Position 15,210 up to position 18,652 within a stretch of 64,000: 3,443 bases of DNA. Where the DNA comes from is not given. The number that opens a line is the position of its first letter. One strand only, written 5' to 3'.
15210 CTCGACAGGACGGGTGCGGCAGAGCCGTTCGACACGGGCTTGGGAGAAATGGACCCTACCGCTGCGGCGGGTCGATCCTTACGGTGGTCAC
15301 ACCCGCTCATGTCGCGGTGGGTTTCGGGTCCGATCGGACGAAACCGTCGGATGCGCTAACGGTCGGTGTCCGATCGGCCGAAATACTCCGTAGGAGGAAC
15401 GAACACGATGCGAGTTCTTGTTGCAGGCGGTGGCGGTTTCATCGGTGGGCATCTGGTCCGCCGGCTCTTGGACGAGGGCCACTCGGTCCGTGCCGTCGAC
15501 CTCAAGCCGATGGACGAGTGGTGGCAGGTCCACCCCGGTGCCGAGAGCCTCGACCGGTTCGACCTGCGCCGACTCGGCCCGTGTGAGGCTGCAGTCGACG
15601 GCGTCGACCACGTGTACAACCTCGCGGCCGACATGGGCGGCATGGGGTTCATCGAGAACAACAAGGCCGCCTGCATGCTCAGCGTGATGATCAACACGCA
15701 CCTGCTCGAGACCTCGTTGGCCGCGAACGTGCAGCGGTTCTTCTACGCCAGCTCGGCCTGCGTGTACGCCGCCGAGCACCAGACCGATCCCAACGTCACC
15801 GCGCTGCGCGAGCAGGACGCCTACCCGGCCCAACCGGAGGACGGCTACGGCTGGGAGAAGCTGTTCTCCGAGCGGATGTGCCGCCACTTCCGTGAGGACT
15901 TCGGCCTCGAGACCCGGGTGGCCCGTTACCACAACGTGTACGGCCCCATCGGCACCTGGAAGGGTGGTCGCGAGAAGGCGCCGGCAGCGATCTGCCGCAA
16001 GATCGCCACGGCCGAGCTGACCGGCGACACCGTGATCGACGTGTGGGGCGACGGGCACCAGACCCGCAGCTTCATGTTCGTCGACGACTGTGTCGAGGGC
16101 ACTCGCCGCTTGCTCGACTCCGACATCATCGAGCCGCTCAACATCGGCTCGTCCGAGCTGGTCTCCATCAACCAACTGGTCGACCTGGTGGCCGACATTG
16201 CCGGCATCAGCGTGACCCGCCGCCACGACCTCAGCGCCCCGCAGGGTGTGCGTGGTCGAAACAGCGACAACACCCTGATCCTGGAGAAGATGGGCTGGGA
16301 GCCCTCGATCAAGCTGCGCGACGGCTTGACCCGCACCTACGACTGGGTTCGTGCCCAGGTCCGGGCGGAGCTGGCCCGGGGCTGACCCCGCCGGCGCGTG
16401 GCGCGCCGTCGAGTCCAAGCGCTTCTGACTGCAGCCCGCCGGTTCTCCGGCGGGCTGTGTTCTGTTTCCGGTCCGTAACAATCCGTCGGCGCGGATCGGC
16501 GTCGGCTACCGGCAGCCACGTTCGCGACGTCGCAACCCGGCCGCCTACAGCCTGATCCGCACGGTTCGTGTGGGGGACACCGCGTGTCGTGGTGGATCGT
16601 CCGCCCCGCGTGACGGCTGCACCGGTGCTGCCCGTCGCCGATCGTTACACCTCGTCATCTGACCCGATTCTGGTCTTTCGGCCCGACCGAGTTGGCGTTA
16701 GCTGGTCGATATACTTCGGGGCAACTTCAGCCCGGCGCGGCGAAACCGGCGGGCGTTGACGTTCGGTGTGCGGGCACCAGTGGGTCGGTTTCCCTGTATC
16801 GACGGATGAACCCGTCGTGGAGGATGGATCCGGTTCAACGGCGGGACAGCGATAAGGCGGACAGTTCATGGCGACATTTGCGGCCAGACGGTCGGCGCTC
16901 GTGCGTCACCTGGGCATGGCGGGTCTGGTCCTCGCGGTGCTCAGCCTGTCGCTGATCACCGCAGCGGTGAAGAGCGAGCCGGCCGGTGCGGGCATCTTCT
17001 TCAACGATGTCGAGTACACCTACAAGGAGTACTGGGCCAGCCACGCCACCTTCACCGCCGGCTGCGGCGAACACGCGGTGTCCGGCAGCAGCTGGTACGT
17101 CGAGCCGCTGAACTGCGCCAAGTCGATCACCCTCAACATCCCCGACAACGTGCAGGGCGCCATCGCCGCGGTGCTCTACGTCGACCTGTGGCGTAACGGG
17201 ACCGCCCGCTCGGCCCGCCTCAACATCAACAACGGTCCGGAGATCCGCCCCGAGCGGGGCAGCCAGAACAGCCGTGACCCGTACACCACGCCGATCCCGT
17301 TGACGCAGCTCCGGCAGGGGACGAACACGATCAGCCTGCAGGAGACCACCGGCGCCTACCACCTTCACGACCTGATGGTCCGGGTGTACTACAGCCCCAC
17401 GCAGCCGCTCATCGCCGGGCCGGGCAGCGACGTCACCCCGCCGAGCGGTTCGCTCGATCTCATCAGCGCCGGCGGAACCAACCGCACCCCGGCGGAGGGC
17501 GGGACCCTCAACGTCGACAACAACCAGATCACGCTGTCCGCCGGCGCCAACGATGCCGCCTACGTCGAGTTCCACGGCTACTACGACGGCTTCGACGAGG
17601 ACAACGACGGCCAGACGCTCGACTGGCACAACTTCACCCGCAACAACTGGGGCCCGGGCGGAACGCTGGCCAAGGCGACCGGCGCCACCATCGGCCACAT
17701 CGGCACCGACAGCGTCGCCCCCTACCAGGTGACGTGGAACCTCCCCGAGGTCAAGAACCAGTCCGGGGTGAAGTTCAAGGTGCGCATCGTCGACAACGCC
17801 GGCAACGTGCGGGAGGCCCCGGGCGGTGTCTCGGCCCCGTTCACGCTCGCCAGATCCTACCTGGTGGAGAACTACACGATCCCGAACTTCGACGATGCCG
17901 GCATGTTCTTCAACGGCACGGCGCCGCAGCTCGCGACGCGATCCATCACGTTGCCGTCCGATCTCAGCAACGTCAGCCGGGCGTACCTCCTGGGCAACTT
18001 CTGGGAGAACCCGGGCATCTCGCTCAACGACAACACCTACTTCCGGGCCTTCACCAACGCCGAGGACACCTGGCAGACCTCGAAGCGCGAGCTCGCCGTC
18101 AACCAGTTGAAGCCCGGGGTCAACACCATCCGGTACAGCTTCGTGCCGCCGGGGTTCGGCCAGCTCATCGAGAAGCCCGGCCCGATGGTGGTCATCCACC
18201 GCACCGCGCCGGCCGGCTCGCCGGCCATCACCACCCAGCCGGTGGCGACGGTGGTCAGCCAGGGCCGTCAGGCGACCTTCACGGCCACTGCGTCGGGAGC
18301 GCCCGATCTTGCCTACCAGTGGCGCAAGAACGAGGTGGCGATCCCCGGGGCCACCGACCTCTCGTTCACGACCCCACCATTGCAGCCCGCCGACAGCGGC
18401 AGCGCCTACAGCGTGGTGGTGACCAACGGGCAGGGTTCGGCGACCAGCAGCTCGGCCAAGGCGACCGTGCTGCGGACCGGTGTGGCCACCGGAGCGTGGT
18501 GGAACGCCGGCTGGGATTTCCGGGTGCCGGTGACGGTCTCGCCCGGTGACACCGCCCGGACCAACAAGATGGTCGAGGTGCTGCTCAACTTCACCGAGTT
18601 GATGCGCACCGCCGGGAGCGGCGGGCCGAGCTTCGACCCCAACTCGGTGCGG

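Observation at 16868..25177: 2769-aa secreted giant protein built from repeated lectin-type modules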

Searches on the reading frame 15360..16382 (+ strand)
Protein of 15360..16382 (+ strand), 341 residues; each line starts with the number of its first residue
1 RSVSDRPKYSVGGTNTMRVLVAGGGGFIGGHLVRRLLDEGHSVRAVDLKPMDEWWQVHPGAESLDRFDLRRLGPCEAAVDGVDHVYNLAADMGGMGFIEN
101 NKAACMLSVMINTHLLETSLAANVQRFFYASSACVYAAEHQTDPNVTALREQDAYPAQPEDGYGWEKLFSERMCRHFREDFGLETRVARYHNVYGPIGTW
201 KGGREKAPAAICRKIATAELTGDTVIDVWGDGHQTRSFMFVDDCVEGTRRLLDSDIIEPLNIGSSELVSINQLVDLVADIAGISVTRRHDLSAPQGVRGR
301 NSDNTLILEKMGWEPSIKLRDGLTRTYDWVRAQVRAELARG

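Call 13: search_protein_families(library=pfam, proteins=[window:15360-16382:+], max_evalue=0.001)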
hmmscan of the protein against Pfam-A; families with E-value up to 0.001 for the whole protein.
window:15360-16382:+ (341 aa): 6 families
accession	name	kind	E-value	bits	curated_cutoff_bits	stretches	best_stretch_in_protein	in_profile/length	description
PF01370.27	Epimerase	-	7e-43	147.2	20.9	1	19-263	1-240/240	NAD dependent epimerase/dehydratase family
PF16363.11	GDP_Man_Dehyd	-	4.1e-28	99.2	27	1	20-325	1-331/332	GDP-mannose 4,6 dehydratase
PF01073.25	3Beta_HSD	-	2.2e-12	47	22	1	20-196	1-184/280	3-beta hydroxysteroid dehydrogenase/isomerase family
PF07993.18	NAD_binding_4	-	3.8e-08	33.2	20.1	1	78-195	85-209/258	Male sterility protein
PF13460.12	NAD_binding_10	-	3.9e-07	30.5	27.2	1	23-140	1-106/184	NAD(P)H-binding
PF05368.20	NmrA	-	1e-05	25.7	27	1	17-147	3-122/298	NmrA-like family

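Call 41: search_protein_families(library=ncbifam, proteins=[window:15360-16382:+], max_evalue=0.001)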
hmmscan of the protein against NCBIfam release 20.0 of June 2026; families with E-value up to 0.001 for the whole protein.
window:15360-16382:+ (341 aa): 23 families
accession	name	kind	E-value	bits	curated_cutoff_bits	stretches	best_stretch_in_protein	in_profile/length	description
NF047922.1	GDPFucSynFcl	equivalog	1.8e-35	122.9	500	1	17-332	3-303/308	GDP-L-fucose synthase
TIGR04180.1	EDH_00030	hypoth_equivalog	3.3e-23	82.2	475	1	19-315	1-294/297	NAD-dependent 4,6-dehydratase LegB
TIGR01179.1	galE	equivalog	6.1e-22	77.9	262.3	1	18-333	1-328/332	UDP-glucose 4-epimerase GalE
TIGR01181.1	dTDP_gluc_dehyt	equivalog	3.1e-20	72.5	365.1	1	18-332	1-313/321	dTDP-glucose 4,6-dehydratase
TIGR02197.1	heptose_epim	equivalog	1.8e-18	66.8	274.6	1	19-282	1-261/316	ADP-glyceromanno-heptose 6-epimerase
TIGR03466.1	HpnA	hypoth_equivalog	5.2e-13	48.6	367.65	1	17-144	1-125/327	hopanoid-associated sugar epimerase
NF042422.1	oxyalk_red_OleD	equivalog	7.7e-12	45.2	580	1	17-174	1-150/329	2-alkyl-3-oxoalkanoate reductase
TIGR01777.1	yfcH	hypoth_equivalog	1.1e-11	44.9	207.35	1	19-157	1-137/292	TIGR01777 family oxidoreductase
NF007582.0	PRK10217.1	equivalog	6.2e-11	42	698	1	18-332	3-333/355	dTDP-glucose 4,6-dehydratase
NF007490.0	PRK10084.1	subfamily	5.1e-10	38.9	649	1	17-331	1-335/361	dTDP-glucose 4,6-dehydratase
NF008360.0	PRK11150.1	equivalog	1.9e-09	37.1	452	1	115-279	100-252/310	ADP-glyceromanno-heptose 6-epimerase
NF011728.1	PRK15181.1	equivalog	2e-08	33.7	760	1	67-330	76-337/348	Vi polysaccharide biosynthesis UDP-N-acetylglucosaminuronic acid C-4 epimerase TviC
NF043036.1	ErythonDh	equivalog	2.6e-08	33.4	325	1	17-177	1-163/321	D-erythronate dehydrogenase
NF007956.0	PRK10675.1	subfamily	3.4e-08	33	394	0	113-238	105-233/338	UDP-glucose 4-epimerase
NF042423.1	oxyalk_red_Shew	equivalog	1.1e-06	28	580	1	15-197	7-178/331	2-alkyl-3-oxoalkanoate reductase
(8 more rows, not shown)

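Call 79: search_solved_structures(query=window:15408-16382:+, max_evalue=1e-10)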
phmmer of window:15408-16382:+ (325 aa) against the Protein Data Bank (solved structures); distinct sequences matched with E-value up to 1e-10: 49.
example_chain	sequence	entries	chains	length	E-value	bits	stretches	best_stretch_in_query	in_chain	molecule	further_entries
8sg0_A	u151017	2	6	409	4.5e-106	358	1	1-325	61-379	GDP-mannose 3,5-epimerase | GDP-mannose 3,5 epimerase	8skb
2c59_A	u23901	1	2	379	7.7e-104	350.7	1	2-325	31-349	GDP-MANNOSE-3', 5'-EPIMERASE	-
2c54_A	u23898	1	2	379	2e-103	349.3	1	2-325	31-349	GDP-MANNOSE-3', 5'-EPIMERASE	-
2c5a_A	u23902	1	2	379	2.8e-103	348.8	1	2-325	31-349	GDP-MANNOSE-3', 5'-EPIMERASE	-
2c5e_A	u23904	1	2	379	5.3e-103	347.9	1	2-325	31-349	GDP-MANNOSE-3', 5'-EPIMERASE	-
4zrm_A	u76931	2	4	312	4.4e-28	101.7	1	1-316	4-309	UDP-glucose 4-epimerase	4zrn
7ll6_A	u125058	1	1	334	1.6e-27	99.8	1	51-315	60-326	GDP-L-fucose synthase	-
4lk3_A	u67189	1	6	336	2.5e-27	99.2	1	2-318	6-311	UDP-glucuronic acid decarboxylase 1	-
4gll_A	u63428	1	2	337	3.4e-27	98.7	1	2-318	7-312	UDP-glucuronic acid decarboxylase 1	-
2b69_A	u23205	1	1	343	3.6e-27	98.7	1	2-318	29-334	UDP-glucuronate decarboxylase 1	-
8du0_A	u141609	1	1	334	4.2e-27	98.4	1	51-315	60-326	GDP-L-fucose synthase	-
4m55_A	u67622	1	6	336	4.7e-27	98.3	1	2-318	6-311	UDP-glucuronic acid decarboxylase 1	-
6wjb_A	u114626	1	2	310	8.1e-27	97.5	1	2-311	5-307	NAD-dependent epimerase/dehydratase family protein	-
6zl6_A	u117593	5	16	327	4.2e-26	95.2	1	1-320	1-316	Epimerase domain-containing protein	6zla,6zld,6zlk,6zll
6wj9_A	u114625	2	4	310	7.5e-26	94.3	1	2-311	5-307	NAD-dependent epimerase/dehydratase family protein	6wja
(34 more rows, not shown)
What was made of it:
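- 15408..16385 (+): GDP-mannose 3,5-epimerase (upstream neighbour). call 79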

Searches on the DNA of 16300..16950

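Call 71: search_rna_families(source=window, start=16300, end=16950, threshold=evalue, max_evalue=1)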
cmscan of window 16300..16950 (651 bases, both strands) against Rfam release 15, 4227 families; matches with E-value up to 1: 0.
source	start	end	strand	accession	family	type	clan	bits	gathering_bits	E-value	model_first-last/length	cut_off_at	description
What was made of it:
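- Tried and rejected: Riboswitch or other RNA in the 400-nt leader: no Rfam hit (call 71).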

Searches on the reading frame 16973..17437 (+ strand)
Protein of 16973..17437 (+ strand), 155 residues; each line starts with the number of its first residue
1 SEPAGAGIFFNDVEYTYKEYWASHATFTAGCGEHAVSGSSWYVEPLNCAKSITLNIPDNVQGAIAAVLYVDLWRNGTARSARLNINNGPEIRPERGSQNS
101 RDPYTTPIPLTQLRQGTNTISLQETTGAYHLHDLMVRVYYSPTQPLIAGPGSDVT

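Call 11: search_protein_families(library=pfam, proteins=[window:16973-17437:+], max_evalue=1)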
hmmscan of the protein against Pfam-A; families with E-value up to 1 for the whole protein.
window:16973-17437:+ (155 aa): 1 family
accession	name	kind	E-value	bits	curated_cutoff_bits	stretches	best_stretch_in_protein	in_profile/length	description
PF14683.12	CBM-like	-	0.012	15.9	27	1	39-125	43-143/160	Polysaccharide lyase family 4, domain III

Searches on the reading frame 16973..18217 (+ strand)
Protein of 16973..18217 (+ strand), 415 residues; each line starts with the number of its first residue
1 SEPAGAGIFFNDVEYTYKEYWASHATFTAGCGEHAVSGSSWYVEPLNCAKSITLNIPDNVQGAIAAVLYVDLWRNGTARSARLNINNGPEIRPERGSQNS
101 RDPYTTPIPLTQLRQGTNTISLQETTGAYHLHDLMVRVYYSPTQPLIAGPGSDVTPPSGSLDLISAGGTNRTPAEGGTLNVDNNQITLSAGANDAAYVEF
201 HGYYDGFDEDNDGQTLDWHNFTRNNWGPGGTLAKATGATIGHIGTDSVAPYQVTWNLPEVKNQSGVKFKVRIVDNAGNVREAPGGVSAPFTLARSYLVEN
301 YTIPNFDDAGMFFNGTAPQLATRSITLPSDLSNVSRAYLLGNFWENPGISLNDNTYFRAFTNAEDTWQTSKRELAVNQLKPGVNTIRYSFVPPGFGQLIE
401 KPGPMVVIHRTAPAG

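Call 42: find_homologous_proteins(query=window:16973-18217:+, max_evalue=0.001)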
Query window:16973-18217:+ (415 aa): 27 proteins with E <= 0.001 among 5923 candidates.
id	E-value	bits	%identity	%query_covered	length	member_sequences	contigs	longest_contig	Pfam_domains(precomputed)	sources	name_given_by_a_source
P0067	4.7e-175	600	63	100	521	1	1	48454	-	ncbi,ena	-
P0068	3.0e-171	588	61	100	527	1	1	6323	PF07679.23,PF13927.13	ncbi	-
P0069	3.7e-147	509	56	96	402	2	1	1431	-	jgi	jgi:hypothetical protein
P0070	2.4e-134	466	53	99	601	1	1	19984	PF17210.10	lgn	-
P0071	6.3e-131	455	53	96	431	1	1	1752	-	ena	-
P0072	6.2e-128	445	50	99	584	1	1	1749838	PF00041.28,PF16656.12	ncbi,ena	-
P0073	2.1e-127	443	52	96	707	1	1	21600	PF13895.13,PF13927.13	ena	-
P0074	6.6e-126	439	50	98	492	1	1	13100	-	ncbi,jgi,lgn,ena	-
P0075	1.0e-125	438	65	71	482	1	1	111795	PF17957.8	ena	-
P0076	3.4e-118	413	50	99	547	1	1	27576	PF03160.21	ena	-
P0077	4.3e-118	413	49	98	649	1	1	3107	PF03160.21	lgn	-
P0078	2.8e-117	410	50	97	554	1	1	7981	PF03160.21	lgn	-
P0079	3.1e-113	397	51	95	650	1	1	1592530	-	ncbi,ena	-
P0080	2.3e-110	387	49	97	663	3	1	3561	PF07679.23,PF13895.13,PF13927.13,PF03160.21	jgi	jgi:Immunoglobulin domain/Calx-beta domain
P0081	8.5e-104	366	46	97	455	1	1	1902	-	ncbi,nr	ncbi:MAG: hypothetical protein KDE19_21420, partial [Caldilineaceae bacterium]|nr:hypothetical prote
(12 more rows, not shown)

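Call 55: predict_structure(alignment_id=A2)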
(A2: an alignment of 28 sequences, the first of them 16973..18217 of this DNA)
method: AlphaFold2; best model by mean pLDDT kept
length: 415 residues; sequences in the alignment: 28
mean_pLDDT: 87.7   pTM: 0.85
mean pLDDT of the five models: 87.7, 86.8, 85.6, 85.2, 82.9
residues with pLDDT >= 90: 261; 70-90: 114; 50-70: 19; < 50: 21
segments of 3 or more residues with pLDDT < 50: 1-7, 230-241
pLDDT, mean of each block of 10 residues (from residue 1): 40 88 87 80 90 96 95 87 96 85 88 97 93 92 97 95 96 97 96 91 83 76 53 40 80 92 95 91 92 96 89 92 96 96 91 96 82 95 97 90 91 76
secondary structure, 60 per line:
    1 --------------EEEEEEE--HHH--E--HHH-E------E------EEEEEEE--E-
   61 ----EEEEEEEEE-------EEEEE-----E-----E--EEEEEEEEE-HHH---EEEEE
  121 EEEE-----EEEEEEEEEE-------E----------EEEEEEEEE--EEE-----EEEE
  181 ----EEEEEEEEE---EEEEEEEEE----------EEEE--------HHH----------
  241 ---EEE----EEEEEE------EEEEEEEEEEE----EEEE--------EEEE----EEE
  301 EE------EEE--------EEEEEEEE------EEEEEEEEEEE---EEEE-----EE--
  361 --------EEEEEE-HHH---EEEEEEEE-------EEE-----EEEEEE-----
elements in order: E15-21 E50-56 E65-73 E81-85 E100-108 E116-124 E130-139 E158-166 E169-171 E177-180 E185-193 E197-205 E216-219 E244-246 E251-256 E263-273 E278-281 E290-293 E298-302 E309-311 E320-327 E334-344 E348-351 E369-374 E382-389 E397-399 E405-410

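Call 57: fold_search(model_id=the predicted structure, library=pdb)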
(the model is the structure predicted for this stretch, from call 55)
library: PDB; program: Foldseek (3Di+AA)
matches with E <= 10: 1477; with E <= 0.001: 55
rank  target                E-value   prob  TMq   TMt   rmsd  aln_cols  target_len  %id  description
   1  9vql_B                4.3e-07  0.98  0.19  0.11  21.4       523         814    9  Cryo-EM structure of the dimeric Elapor1 mutant (released 2025-07-23)
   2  6yg8_D                1.7e-06  1.00  0.22  0.15  19.2       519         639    9  Cryo-EM structure of a BcsB pentamer in the context of an assembled Bcs macrocomplex (released 2021-02-24)
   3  5b4x_A                2.2e-06  0.98  0.21  0.14  21.9       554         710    9  Crystal structure of the ApoER2 ectodomain in complex with the Reelin R56 fragment (released 2017-04-26)
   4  5eiy_B                2.9e-06  0.98  0.18  0.12  20.4       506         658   12  Bacterial cellulose synthase bound to a substrate analogue (released 2016-03-09)
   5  9vqm_D                5.2e-06  0.99  0.23  0.14  21.7       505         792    9  Cryo-EM structure of Elapor1WT in tetrameric form (released 2025-07-23)
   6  2e26_A                5.2e-06  0.98  0.21  0.14  20.4       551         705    8  Crystal structure of two repeat fragment of reelin (released 2007-05-22)
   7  9b8i                  5.2e-06  0.98  0.21  0.13  20.9       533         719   11  Cryo-EM structure of the E. coli cellulose synthase BcsB-BcsC fusion protein (released 2025-02-19)
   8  6yg8_A                5.8e-06  0.99  0.22  0.15  19.2       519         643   10  Cryo-EM structure of a BcsB pentamer in the context of an assembled Bcs macrocomplex (released 2021-02-24)
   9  5ej1_B                5.8e-06  0.96  0.17  0.12  20.9       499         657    9  Pre-translocation state of bacterial cellulose synthase (released 2016-03-30)
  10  9vqm_A                8.5e-06  0.95  0.20  0.12  21.6       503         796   10  Cryo-EM structure of Elapor1WT in tetrameric form (released 2025-07-23)
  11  6yg8_B                1.2e-05  0.99  0.22  0.15  19.4       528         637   10  Cryo-EM structure of a BcsB pentamer in the context of an assembled Bcs macrocomplex (released 2021-02-24)
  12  9fmt_A                1.2e-05  0.99  0.23  0.15  18.9       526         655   11  Cryo-EM structure of the BcsB hexameric crown from the E. coli cellulose secretion macrocomplex (released 2024-10-16)
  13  7l2z_F                1.5e-05  0.97  0.21  0.14  19.6       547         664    8  Bacterial cellulose synthase BcsB hexamer (released 2021-03-24)
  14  9fmt_F                1.7e-05  0.96  0.21  0.14  19.4       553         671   10  Cryo-EM structure of the BcsB hexameric crown from the E. coli cellulose secretion macrocomplex (released 2024-10-16)
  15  5b4x_C                1.8e-05  0.96  0.20  0.14  21.7       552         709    8  Crystal structure of the ApoER2 ectodomain in complex with the Reelin R56 fragment (released 2017-04-26)
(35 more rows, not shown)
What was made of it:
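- Closest known: BcsB, the periplasmic subunit of bacterial cellulose synthase. Same: The N-terminal head model matches BcsB entries repeatedly (E ~2e-6, probability ~1), through their jelly-roll carbohydrate-binding domains (call 57).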

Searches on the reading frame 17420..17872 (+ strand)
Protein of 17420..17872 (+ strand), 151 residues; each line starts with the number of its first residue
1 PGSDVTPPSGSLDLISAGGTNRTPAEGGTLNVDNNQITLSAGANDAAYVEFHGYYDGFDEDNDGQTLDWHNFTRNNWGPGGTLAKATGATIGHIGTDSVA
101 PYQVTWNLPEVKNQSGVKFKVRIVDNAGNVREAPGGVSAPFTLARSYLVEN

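Call 11: search_protein_families(library=pfam, proteins=[window:17420-17872:+], max_evalue=1)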
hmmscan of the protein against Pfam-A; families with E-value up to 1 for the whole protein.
window:17420-17872:+ (151 aa): 2 families
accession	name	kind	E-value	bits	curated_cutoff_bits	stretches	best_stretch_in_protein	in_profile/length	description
PF17957.7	Big_7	-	7.5e-05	23.7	24.1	1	90-114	43-64/70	Bacterial Ig domain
PF12245.14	Big_3_2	-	0.061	14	23.3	1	101-133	79-113/122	Bacterial Ig-like domain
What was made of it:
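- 17408..17857 (+): N2 Ig-like beta-sandwich (aa 181-330) with a nearly invariant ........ acidic loop. This is the segment most conserved between orthologues (64-68%). calls 11 (Big_7 weak), 43, 55, 72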

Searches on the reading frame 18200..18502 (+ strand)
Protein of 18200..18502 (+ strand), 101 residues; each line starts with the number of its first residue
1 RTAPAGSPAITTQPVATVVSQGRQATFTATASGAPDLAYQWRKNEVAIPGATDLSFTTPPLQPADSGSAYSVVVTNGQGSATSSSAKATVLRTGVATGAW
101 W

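Call 11: search_protein_families(library=pfam, proteins=[window:18200-18502:+], max_evalue=1)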
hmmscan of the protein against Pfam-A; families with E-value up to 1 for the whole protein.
window:18200-18502:+ (101 aa): 6 families
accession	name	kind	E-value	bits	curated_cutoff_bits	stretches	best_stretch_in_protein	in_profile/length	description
PF13895.12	Ig_2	-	1.9e-09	38.1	27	1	10-90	4-79/79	Immunoglobulin domain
PF07679.22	I-set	-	7.6e-09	36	23.7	1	8-84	1-85/90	Immunoglobulin I-set domain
PF13927.12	Ig_3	-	5.8e-08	33.6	30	1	8-76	2-78/78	Immunoglobulin domain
PF00047.31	ig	-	6.4e-05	23.6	21.8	1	17-84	3-80/81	Immunoglobulin domain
PF19081.6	Ig_7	-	0.021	15.5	27.3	1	11-90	4-80/84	Ig-like domain CHU_C associated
PF00801.26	PKD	-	0.043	14.3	23.5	1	11-44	3-37/80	PKD domain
